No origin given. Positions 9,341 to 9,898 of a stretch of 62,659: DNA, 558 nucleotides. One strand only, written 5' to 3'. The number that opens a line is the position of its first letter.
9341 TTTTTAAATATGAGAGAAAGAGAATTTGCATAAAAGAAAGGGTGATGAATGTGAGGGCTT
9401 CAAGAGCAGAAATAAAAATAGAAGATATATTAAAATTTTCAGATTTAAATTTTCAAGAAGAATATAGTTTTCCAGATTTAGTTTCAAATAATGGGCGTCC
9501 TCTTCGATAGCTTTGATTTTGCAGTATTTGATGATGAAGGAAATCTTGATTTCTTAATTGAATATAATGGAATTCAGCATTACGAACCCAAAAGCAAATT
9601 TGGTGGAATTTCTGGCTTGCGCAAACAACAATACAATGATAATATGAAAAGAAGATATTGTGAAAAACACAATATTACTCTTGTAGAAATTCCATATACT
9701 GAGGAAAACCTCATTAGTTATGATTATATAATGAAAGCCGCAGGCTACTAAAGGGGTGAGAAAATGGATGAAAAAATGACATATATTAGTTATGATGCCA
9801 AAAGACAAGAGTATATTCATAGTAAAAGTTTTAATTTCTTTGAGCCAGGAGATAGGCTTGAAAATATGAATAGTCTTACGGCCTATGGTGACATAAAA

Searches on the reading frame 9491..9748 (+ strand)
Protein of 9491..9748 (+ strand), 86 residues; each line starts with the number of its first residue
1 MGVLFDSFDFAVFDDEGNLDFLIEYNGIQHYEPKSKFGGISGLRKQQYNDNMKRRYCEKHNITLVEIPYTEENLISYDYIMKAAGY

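Call 7: search_protein_families(library=pfam, proteins=[window:9491-9748:+], max_evalue=0.01)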
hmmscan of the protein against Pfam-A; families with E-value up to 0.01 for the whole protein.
window:9491-9748:+ (86 aa): 1 family
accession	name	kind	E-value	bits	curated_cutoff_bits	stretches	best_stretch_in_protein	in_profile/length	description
PF10881.14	DUF2726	-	0.00066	19.9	24.7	1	8-72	59-113/126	Protein of unknown function (DUF2726)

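Call 8: search_protein_families(library=phrogs, proteins=[window:9491-9748:+], max_evalue=0.001)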
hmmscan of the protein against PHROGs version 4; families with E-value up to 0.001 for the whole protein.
window:9491-9748:+ (86 aa): 7 families
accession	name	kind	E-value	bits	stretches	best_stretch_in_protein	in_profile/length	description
phrog_559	-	DNA, RNA and nucleotide metabolism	6.9e-21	75.7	1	7-76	340-404/607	HNH endonuclease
phrog_9084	-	DNA, RNA and nucleotide metabolism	1.4e-20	75.1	1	7-77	94-160/187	homing endonuclease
phrog_4538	-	unknown function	5.6e-12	46.3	1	8-81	262-326/447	-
phrog_7140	-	DNA, RNA and nucleotide metabolism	7.5e-12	45.7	1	17-74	163-218/423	intron encoded nuclease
phrog_27771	-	unknown function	1.4e-10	41.6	1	19-81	475-535/549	-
phrog_19778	-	unknown function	4e-09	37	1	18-72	292-346/362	-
phrog_34504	-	unknown function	4.5e-06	27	1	17-71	316-368/386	-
